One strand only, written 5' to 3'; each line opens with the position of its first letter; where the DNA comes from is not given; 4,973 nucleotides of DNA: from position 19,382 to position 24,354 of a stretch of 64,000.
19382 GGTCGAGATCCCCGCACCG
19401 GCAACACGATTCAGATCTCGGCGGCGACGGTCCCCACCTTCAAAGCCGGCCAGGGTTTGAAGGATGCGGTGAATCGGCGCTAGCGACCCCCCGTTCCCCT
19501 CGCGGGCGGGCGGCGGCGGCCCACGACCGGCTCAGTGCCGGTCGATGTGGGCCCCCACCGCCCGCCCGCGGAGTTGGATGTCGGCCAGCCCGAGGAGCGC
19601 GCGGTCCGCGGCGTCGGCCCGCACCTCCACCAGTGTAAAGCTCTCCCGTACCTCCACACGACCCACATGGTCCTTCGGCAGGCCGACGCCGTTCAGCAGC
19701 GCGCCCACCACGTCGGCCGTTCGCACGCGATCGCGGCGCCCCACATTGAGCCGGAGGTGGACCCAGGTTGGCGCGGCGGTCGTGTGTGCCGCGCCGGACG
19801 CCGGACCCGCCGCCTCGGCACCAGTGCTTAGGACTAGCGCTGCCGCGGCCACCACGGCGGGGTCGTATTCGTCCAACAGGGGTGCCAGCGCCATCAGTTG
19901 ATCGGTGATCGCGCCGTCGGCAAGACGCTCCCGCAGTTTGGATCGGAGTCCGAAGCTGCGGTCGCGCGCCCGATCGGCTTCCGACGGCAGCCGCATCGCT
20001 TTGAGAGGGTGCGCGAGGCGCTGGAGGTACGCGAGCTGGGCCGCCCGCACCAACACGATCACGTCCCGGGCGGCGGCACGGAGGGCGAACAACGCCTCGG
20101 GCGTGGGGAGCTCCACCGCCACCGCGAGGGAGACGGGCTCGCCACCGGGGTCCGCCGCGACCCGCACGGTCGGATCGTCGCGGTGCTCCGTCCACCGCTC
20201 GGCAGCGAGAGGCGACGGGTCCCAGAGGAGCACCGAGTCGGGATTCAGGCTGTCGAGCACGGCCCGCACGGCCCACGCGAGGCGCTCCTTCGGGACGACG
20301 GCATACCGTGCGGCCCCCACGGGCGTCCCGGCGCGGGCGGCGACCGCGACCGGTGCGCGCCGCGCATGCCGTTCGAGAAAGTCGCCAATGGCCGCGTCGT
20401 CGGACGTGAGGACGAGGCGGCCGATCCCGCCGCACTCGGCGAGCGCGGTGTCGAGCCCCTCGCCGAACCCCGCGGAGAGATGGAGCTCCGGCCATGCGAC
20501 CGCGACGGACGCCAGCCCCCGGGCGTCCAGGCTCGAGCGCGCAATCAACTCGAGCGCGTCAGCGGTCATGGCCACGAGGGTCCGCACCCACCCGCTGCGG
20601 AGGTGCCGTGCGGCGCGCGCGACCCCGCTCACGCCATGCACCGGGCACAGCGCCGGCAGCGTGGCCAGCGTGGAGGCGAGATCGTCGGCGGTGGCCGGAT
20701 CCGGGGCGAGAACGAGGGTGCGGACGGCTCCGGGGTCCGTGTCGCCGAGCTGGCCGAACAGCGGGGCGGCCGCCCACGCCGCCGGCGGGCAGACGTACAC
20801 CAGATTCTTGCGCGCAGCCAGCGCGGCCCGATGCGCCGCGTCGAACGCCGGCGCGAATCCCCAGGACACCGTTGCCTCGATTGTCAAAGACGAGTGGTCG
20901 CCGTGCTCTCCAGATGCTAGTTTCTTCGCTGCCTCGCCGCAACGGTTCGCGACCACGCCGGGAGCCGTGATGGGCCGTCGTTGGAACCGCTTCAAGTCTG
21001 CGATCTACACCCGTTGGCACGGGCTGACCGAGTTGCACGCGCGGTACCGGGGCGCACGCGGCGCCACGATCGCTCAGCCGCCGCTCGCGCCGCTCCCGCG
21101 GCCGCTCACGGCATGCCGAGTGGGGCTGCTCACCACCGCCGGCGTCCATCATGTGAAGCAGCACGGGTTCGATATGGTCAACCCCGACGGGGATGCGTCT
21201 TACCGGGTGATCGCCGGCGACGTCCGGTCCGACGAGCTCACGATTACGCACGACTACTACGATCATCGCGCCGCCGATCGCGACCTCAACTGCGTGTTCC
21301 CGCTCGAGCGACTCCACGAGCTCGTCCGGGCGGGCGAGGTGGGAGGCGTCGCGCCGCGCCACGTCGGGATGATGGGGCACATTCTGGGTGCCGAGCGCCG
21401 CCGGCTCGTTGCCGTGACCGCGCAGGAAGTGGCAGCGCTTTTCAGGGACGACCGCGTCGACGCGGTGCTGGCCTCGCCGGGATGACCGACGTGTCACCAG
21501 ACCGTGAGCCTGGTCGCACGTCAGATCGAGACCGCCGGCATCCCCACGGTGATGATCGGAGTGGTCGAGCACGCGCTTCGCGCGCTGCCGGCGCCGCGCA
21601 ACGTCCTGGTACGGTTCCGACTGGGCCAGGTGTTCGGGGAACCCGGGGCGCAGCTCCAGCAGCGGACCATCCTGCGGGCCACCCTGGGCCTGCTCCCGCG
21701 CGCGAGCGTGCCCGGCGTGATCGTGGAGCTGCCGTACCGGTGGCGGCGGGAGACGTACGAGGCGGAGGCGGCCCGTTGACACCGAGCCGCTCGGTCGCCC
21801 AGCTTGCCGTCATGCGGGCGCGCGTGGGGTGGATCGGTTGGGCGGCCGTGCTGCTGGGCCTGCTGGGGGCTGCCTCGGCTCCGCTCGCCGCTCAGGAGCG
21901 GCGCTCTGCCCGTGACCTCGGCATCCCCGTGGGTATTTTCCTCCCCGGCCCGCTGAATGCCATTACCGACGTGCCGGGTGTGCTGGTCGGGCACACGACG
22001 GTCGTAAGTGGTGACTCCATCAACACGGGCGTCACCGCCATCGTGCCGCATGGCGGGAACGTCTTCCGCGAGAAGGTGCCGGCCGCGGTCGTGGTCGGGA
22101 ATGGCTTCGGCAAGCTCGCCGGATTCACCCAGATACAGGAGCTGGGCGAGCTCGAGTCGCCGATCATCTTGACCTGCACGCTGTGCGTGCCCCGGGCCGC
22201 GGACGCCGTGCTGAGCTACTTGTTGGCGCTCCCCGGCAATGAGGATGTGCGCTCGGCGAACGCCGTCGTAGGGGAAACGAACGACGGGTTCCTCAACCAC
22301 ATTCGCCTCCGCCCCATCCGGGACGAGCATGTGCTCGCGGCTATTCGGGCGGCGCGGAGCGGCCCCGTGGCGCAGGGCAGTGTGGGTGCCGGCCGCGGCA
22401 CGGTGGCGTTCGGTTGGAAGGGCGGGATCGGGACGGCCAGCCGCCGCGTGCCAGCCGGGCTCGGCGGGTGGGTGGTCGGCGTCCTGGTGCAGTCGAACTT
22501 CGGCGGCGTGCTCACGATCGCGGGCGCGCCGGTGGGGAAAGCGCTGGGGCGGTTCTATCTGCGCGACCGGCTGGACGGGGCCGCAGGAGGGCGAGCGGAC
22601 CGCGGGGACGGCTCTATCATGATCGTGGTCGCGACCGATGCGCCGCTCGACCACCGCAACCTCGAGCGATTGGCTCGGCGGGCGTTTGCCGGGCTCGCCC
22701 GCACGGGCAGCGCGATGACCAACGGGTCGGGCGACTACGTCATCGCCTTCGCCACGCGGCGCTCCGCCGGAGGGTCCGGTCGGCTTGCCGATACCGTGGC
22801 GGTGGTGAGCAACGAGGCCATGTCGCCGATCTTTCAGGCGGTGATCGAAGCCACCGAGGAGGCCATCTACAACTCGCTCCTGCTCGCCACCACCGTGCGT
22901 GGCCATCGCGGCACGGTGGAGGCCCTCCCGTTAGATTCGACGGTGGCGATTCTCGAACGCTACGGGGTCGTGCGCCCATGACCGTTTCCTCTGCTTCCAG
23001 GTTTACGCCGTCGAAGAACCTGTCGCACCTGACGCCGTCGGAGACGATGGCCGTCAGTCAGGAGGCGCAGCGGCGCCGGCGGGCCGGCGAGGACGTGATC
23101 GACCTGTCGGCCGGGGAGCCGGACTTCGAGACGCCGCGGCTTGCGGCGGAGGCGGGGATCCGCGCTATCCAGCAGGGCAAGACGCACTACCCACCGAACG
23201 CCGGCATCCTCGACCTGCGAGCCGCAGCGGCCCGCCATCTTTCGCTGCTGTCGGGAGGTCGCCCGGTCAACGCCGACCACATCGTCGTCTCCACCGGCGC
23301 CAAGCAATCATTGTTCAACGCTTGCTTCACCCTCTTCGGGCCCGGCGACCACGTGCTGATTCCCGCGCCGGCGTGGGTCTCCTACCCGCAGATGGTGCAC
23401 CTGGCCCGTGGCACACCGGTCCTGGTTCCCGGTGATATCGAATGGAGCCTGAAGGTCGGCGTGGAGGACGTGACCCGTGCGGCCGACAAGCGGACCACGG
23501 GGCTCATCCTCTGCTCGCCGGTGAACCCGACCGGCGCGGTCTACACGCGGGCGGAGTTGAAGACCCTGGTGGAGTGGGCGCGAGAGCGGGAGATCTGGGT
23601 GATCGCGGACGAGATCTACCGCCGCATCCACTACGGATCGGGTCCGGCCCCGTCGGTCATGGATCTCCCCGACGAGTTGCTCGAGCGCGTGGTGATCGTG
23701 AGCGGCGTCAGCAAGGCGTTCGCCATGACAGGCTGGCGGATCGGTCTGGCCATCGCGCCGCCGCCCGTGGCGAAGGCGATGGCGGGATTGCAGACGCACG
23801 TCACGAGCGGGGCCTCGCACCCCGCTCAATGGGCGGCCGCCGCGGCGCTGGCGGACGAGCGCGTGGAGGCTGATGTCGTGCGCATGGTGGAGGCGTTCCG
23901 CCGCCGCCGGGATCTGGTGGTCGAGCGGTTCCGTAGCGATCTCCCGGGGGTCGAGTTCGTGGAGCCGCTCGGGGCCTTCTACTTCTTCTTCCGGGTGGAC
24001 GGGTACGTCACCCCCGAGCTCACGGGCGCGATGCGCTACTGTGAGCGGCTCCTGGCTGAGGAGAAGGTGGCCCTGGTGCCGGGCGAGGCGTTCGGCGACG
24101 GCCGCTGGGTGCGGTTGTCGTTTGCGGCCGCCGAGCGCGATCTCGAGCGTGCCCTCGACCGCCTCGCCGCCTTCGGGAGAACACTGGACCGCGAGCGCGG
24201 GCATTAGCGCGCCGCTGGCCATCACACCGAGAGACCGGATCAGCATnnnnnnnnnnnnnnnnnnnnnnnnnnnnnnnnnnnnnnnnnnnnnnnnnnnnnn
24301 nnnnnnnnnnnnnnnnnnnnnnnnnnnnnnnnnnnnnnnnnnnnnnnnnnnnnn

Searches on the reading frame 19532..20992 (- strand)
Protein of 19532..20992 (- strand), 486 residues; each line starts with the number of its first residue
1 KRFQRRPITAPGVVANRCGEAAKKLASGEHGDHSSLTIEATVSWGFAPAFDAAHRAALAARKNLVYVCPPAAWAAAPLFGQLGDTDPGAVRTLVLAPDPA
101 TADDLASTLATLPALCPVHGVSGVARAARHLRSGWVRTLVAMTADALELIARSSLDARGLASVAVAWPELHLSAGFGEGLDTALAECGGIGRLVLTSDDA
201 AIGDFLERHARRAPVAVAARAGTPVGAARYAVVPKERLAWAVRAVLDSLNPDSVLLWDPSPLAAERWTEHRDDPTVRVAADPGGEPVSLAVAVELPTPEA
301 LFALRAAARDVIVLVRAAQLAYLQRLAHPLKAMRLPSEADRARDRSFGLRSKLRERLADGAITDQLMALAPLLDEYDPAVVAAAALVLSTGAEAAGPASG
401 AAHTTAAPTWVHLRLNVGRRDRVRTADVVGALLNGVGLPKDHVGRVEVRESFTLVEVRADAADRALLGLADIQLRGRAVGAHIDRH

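Call 74: search_protein_families(library=pfam, proteins=[window:19532-20992:-], max_evalue=0.0001)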
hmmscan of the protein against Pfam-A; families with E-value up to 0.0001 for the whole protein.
window:19532-20992:- (486 aa): 1 family
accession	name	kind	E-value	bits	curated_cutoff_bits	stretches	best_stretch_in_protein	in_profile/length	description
PF03880.21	DbpA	-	3.4e-17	62.7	25.6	1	413-479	2-68/72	DbpA RNA binding domain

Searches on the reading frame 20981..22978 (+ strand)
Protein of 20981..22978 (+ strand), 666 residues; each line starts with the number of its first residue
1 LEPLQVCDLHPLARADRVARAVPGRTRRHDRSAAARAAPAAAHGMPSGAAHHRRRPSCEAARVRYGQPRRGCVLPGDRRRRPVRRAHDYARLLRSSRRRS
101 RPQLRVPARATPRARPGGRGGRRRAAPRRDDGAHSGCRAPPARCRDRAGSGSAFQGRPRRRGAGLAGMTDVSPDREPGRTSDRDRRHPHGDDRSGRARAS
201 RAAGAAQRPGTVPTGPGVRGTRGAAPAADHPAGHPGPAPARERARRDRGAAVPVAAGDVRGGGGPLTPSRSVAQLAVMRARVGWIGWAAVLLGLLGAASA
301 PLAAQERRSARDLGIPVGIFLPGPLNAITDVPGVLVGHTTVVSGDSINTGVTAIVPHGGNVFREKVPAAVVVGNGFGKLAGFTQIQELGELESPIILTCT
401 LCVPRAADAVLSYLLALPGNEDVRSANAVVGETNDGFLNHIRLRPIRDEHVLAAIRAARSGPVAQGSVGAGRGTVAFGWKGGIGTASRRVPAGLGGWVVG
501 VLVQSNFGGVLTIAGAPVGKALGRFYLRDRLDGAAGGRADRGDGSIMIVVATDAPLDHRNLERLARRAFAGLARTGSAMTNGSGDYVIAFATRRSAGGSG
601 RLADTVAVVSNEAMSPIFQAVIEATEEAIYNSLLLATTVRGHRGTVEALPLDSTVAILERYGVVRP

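Call 74: search_protein_families(library=pfam, proteins=[window:20981-22978:+], max_evalue=0.0001)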
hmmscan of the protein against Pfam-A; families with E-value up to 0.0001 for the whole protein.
window:20981-22978:+ (666 aa): 1 family
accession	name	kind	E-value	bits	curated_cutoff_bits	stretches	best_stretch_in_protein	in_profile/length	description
PF03576.19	Peptidase_S58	-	8.2e-111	370.8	23.9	1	326-645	1-305/307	Peptidase family S58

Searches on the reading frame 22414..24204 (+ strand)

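Call 74: search_protein_families(library=pfam, proteins=[window:22414-24204:+], max_evalue=0.0001)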
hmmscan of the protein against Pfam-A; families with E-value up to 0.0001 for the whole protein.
window:22414-24204:+ (597 aa): 1 family
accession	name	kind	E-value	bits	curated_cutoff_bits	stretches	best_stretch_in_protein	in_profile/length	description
PF00155.27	Aminotran_1_2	-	1e-68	232.6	19.7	1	227-584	2-361/361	Aminotransferase class I and II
